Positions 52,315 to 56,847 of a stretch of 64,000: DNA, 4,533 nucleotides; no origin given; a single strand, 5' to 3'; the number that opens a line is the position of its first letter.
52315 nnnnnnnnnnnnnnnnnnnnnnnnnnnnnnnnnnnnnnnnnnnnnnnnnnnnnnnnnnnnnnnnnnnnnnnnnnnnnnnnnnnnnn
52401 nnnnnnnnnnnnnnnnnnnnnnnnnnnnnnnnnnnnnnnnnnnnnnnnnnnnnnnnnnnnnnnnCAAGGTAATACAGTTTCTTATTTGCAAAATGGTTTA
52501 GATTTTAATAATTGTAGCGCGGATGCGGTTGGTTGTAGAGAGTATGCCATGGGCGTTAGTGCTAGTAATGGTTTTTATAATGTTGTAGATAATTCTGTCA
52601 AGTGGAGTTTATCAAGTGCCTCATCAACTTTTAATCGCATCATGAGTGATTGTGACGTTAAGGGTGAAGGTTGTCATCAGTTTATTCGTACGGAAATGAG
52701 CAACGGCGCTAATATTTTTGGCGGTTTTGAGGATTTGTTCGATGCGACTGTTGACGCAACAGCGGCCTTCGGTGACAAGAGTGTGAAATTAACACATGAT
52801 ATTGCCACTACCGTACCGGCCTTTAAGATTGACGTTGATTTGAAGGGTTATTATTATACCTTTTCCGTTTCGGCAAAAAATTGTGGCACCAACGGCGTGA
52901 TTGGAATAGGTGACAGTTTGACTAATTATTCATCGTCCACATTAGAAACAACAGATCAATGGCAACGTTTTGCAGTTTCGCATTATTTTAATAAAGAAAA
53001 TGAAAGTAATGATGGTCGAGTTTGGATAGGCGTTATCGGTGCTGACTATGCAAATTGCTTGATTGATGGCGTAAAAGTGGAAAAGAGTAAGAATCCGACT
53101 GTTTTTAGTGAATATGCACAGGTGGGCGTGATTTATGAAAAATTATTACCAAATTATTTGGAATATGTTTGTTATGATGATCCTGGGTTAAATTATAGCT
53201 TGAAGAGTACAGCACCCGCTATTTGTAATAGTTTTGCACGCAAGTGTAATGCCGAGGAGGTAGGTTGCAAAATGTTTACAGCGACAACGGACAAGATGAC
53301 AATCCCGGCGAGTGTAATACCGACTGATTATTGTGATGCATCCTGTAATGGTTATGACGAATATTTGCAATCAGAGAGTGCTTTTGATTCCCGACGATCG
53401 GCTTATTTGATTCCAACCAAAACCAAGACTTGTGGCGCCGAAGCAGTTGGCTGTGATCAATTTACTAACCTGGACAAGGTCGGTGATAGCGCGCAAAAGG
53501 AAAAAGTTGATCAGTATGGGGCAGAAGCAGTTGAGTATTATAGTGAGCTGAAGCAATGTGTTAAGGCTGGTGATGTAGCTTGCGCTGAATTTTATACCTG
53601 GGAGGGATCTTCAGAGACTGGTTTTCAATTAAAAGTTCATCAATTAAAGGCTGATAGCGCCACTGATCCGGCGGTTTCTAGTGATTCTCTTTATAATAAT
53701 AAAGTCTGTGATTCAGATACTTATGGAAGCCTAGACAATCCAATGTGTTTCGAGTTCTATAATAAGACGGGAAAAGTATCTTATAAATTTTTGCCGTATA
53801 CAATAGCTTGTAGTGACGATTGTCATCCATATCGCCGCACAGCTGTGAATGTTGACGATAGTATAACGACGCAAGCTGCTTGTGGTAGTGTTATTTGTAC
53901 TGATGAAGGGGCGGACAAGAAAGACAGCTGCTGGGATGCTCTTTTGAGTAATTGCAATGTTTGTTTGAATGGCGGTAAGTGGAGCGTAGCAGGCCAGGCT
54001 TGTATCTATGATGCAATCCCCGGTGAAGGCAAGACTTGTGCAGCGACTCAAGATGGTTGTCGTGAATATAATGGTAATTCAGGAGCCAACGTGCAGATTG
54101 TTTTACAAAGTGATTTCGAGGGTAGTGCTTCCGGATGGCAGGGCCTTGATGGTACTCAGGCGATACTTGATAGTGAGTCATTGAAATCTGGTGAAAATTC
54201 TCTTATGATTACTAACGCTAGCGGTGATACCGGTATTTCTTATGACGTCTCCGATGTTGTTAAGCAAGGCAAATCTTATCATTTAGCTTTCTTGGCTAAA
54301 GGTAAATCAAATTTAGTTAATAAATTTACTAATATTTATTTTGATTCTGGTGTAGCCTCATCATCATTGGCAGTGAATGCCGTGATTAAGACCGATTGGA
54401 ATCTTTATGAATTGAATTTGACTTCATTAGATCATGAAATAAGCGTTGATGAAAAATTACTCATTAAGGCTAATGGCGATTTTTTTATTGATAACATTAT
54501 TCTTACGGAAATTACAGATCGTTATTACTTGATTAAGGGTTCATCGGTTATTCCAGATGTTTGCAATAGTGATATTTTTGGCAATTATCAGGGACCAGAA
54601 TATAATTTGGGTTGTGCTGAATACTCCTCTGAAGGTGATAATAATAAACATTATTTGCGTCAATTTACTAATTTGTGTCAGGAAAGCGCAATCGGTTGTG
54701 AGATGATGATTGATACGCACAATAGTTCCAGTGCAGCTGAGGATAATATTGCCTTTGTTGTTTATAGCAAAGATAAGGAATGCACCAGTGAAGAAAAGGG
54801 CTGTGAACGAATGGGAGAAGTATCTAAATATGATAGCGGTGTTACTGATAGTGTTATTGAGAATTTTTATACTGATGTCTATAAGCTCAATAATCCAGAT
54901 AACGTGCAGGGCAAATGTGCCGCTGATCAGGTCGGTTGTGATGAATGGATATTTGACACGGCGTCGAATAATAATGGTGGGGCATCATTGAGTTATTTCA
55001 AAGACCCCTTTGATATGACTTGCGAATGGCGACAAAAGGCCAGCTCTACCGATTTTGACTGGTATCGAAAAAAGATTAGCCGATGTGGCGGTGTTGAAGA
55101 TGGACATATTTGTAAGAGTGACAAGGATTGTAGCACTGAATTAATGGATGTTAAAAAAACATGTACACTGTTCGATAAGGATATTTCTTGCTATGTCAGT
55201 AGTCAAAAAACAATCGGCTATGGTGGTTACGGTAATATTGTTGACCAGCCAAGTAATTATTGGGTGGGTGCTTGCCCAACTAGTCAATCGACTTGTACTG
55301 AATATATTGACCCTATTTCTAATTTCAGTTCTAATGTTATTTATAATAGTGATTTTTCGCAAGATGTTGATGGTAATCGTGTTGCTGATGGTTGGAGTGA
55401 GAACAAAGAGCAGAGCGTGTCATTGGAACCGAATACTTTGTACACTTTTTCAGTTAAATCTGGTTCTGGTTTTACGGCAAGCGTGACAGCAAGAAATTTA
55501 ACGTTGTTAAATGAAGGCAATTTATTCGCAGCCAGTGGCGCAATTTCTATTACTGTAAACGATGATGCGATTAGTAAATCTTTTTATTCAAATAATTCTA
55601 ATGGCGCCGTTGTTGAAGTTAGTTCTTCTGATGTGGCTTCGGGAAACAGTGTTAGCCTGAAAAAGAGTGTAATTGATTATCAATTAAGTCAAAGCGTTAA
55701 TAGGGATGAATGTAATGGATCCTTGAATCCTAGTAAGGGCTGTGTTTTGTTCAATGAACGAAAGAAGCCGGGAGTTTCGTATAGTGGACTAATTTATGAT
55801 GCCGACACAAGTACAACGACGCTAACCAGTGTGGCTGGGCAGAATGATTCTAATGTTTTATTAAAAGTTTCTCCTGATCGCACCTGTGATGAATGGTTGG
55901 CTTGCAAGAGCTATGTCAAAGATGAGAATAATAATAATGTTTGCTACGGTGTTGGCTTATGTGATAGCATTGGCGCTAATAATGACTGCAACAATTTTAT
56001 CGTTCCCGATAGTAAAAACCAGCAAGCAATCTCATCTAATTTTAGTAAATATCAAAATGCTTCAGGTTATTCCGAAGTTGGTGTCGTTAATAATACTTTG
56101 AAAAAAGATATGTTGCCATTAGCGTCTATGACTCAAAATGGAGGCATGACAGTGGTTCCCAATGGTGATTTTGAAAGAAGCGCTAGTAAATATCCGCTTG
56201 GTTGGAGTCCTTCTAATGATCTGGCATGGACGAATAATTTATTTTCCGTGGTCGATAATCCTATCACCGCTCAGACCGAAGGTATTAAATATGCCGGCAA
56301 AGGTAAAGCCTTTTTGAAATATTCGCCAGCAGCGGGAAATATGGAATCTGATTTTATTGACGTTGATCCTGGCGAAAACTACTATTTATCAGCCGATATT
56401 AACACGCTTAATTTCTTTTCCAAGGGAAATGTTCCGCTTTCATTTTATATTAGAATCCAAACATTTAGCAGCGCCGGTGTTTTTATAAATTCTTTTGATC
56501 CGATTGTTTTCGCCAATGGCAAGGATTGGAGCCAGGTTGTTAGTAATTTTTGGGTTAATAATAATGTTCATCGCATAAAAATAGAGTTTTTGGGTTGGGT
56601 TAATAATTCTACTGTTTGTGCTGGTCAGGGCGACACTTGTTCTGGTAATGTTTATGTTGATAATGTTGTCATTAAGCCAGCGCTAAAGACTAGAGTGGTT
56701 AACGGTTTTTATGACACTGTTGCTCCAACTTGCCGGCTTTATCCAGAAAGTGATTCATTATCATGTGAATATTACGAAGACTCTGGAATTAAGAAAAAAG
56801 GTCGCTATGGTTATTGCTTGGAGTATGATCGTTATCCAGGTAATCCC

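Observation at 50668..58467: Giant protein built from four CBM4/9-like modules interleaved with a recurrent Cys-pair motif (C-x3-6-GC-x2-aromatic)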

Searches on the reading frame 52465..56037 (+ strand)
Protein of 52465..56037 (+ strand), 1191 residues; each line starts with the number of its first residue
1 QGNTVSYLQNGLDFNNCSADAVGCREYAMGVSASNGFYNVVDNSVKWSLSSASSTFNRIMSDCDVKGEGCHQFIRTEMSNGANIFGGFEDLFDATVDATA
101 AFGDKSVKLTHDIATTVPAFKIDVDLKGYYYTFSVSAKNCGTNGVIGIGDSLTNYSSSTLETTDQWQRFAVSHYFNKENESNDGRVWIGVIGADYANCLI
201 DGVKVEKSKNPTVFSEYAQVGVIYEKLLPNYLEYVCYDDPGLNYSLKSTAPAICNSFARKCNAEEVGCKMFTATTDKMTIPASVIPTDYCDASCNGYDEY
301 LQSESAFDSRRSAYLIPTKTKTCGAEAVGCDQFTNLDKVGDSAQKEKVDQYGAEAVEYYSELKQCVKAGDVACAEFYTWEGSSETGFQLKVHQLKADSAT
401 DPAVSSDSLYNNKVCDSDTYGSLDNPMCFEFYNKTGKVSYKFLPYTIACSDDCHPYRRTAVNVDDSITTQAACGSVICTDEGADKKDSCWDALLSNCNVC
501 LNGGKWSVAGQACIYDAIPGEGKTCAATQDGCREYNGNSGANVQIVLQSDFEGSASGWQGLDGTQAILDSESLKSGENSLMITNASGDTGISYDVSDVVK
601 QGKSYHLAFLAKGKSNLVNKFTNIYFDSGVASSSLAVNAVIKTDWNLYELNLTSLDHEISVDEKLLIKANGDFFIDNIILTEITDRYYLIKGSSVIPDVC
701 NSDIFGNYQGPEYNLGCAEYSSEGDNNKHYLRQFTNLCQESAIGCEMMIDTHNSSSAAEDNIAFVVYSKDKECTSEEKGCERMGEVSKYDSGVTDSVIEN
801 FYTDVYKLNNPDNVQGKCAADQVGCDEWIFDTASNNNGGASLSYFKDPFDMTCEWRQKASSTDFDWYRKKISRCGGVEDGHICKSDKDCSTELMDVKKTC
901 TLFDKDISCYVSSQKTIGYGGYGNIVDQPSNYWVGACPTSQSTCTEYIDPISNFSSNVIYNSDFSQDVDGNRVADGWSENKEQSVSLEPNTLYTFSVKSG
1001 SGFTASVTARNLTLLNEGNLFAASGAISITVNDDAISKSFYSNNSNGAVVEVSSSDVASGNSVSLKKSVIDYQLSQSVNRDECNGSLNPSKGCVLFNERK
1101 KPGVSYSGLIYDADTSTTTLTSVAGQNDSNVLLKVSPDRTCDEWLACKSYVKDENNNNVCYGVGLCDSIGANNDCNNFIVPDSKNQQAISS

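Call 43: predict_structure(alignment_id=A3)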
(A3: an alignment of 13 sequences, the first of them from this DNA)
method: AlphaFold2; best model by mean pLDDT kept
length: 1191 residues; sequences in the alignment: 13
mean_pLDDT: 46.8   pTM: 0.26
mean pLDDT of the five models: 46.8, 45.0, 44.0, 43.3, 40.9
residues with pLDDT >= 90: 5; 70-90: 228; 50-70: 265; < 50: 693
segments of 3 or more residues with pLDDT < 50: 1-69, 75-83, 86-105, 215-221, 275-278, 285-415, 420-461, 481-484, 501-503, 514-543, 574-576, 631-636, 685-853, 876-880, 892-897, 910-958, 1017-1021, 1068-1191
pLDDT, mean of each block of 10 residues (from residue 1): 22 27 32 42 43 35 43 47 45 38 46 63 60 79 79 80 75 71 68 68 66 45 57 70 69 62 55 51 41 26 26 25 24 23 32 24 25 29 27 28 28 48 44 36 30 26 61 62 56 68 55 38 23 23 64 78 86 64 83 84 72 76 75 53 75 62 85 85 42 35 38 42 42 39 28 26 26 28 25 31 25 25 24 27 26 54 57 54 58 51 57 27 24 24 23 37 68 75 72 70 77 58 69 68 70 73 60 24 26 24 25 24 23 22 25 31 26 28 26 26
secondary structure, 60 per line:
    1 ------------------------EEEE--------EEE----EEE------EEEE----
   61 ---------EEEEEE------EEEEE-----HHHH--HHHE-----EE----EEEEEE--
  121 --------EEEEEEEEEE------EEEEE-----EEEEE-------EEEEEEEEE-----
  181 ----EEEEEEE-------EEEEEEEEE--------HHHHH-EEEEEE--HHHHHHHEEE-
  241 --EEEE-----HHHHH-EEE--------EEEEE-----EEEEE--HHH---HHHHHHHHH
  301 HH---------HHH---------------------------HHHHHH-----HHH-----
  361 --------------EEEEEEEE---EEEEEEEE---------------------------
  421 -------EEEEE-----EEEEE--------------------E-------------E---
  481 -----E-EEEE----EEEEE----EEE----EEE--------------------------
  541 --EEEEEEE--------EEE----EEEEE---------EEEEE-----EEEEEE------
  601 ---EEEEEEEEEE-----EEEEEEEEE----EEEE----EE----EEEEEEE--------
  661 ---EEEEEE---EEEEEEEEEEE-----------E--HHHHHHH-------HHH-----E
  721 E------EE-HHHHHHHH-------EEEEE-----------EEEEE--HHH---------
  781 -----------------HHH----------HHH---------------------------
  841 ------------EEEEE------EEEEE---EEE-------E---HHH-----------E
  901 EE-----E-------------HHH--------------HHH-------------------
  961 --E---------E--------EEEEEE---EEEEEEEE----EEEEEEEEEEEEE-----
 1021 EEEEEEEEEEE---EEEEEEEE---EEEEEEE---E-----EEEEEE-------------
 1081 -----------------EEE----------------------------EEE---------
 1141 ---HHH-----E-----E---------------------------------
elements in order (helices of 4 or more, strands of 3 or more residues): E25-28 E37-39 E44-46 E53-56 E70-75 E82-86 H92-95 E113-118 E129-138 E145-149 E155-159 E167-175 E185-191 E199-207 H216-220 E222-227 H230-236 E237-239 E243-246 H252-256 E258-260 E269-273 E279-283 H292-302 H342-347 E375-382 E386-393 E428-432 E438-442 E488-491 E496-500 E505-507 E512-514 E543-549 E558-560 E565-569 E579-583 E589-594 E604-613 E619-627 E632-635 E646-652 E664-669 E673-683 H698-704 H731-738 E746-750 E762-766 E853-857 E864-868 E872-874 E900-902 E982-987 E991-998 E1003-1015 E1021-1031 E1035-1042 E1046-1052 E1062-1067 E1098-1100 E1129-1131

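Call 45: fold_search(model_id=the predicted structure, library=pdb)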
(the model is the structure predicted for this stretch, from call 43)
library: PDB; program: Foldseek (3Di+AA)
matches with E <= 10: 1625; with E <= 0.001: 234
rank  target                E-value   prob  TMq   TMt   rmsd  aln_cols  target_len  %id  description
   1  4xup_C                2.6e-08  1.00  0.11  0.70   3.6       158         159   19  Structure of the N-terminal CBM22-1-CBM22-2 tandem domain from Paenibacillus barcinonensis Xyn10C (released 2015-06-03)
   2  4xuo_A                3.2e-08  1.00  0.11  0.70   3.6       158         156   18  Structure of the CBM22-1 xylan-binding domain from Paenibacillus barcinonensis Xyn10C (released 2015-06-03)
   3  4xup_E                4.2e-08  1.00  0.11  0.70   3.9       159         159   19  Structure of the N-terminal CBM22-1-CBM22-2 tandem domain from Paenibacillus barcinonensis Xyn10C (released 2015-06-03)
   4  4xup_A                5.5e-08  1.00  0.11  0.36  25.0       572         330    9  Structure of the N-terminal CBM22-1-CBM22-2 tandem domain from Paenibacillus barcinonensis Xyn10C (released 2015-06-03)
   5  4xup_F                6.1e-08  1.00  0.11  0.37  26.9       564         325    8  Structure of the N-terminal CBM22-1-CBM22-2 tandem domain from Paenibacillus barcinonensis Xyn10C (released 2015-06-03)
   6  4xup_D                9.5e-08  1.00  0.11  0.37  21.4       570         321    9  Structure of the N-terminal CBM22-1-CBM22-2 tandem domain from Paenibacillus barcinonensis Xyn10C (released 2015-06-03)
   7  4w8j                  1.5e-07  1.00  0.09  0.10  35.9      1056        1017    8  Structure of the full-length insecticidal protein Cry1Ac reveals intriguing details of toxin packaging into in vivo form (released 2014-09-17)
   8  4xup_B                3.5e-07  1.00  0.11  0.37  24.9       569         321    8  Structure of the N-terminal CBM22-1-CBM22-2 tandem domain from Paenibacillus barcinonensis Xyn10C (released 2015-06-03)
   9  8w7n                  7.1e-07  0.99  0.09  0.10  36.9      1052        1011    7  Crystal structure of the in-cell Cry1Aa purified from Bacillus thuringiensis (released 2024-03-06)
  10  9jsi_F                8.4e-07  1.00  0.10  0.21   4.5       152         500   16  Clostridium perfringens iota toxin pore Ib in prepore II state (released 2025-05-14)
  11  9vqm_D                8.8e-07  1.00  0.09  0.13  30.9       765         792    8  Cryo-EM structure of Elapor1WT in tetrameric form (released 2025-07-23)
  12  2wys_B                9.9e-07  1.00  0.11  0.23  14.9       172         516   17  High resolution crystallographic structure of the Clostridium thermocellum N-terminal endo-1,4-beta-D-xylanase 10B (Xy (released 2010-08-25)
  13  9jsk_A                1.1e-06  1.00  0.10  0.24   3.9       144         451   16  Clostridium perfringens iota toxin pore Ib in prepore IV state (released 2025-05-14)
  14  9jsf                  1.2e-06  1.00  0.09  0.20   5.0       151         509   16  Clostridium perfringens iota toxin pore Ib in prepore I state (released 2025-05-14)
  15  1h6x                  1.3e-06  1.00  0.11  0.70   4.4       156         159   15  The role of conserved amino acids in the cleft of the C-terminal family 22 carbohydrate binding module of Clostridium th (released 2002-06-27)
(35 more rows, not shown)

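Call 47: search_solved_structures(query=A3, max_evalue=1)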
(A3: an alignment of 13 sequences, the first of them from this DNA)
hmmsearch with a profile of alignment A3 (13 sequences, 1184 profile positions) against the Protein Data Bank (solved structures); distinct sequences matched with E-value up to 1: 6.
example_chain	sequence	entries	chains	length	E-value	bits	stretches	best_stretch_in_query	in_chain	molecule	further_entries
4xup_A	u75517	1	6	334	0.0025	19.1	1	520-587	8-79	Endo-1,4-beta-xylanase C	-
4d0q_A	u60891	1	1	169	0.017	16.3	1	531-661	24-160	HYALURONATE LYASE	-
4xuo_A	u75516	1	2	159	0.025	15.8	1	521-588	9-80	Endo-1,4-beta-xylanase C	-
1gui_A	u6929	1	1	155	0.078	14.2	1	575-629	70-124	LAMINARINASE 16A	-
1h6y_A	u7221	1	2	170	0.71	11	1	525-651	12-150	ENDO-1,4-BETA-XYLANASE Y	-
1h6x_A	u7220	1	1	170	0.84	10.8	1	525-651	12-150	ENDO-1,4-BETA-XYLANASE Y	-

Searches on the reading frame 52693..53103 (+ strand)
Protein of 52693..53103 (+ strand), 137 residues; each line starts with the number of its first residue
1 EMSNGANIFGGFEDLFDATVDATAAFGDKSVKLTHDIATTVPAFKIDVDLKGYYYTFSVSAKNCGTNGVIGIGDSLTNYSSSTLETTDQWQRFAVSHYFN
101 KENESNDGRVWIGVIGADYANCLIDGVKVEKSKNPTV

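Call 64: search_protein_families(library=pfam, proteins=[window:52693-53103:+], max_evalue=1)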
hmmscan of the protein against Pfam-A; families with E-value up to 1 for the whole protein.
seq(137 aa): 1 family
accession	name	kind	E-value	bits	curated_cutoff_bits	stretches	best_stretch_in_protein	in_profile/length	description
PF02457.21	DAC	-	0.087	12.9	27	1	59-126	7-74/119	DisA bacterial checkpoint controller nucleotide-binding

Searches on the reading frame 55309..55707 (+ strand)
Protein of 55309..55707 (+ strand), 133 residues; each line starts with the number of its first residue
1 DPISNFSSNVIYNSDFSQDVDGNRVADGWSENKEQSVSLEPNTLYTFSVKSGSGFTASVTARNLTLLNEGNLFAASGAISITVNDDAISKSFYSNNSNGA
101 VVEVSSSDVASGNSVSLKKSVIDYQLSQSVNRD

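Call 63: search_protein_families(library=pfam, proteins=[window:55309-55707:+], max_evalue=1)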
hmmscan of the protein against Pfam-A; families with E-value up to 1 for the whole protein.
seq(133 aa): 3 families
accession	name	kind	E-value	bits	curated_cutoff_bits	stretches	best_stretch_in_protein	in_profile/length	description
PF16656.11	Pur_ac_phosph_N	-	0.026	15.5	30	0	38-55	67-85/93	Purple acid Phosphatase, N-terminal domain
PF18221.6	MU2_FHA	-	0.028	14.9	29.2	1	32-119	5-85/94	Mutator 2 Fork head associated domain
PF22424.2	HK620_9_C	-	0.52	10.9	27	1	77-118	33-74/80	HK620, Tail spike protein, C-terminal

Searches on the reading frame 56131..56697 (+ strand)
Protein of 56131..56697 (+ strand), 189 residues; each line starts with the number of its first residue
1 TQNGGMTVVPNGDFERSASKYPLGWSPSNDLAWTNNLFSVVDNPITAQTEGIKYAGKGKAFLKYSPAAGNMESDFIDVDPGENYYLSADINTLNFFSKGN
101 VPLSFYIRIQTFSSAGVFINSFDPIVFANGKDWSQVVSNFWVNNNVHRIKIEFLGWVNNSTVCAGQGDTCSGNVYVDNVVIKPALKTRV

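Call 64: search_protein_families(library=pfam, proteins=[window:56131-56697:+], max_evalue=1)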
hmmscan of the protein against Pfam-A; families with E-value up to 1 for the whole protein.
seq(189 aa): 1 family
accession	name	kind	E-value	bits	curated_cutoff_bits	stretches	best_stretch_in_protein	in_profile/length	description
PF22637.2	CBM_4_9_1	-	0.0025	18.5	27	1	76-152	63-131/148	BppA domain 1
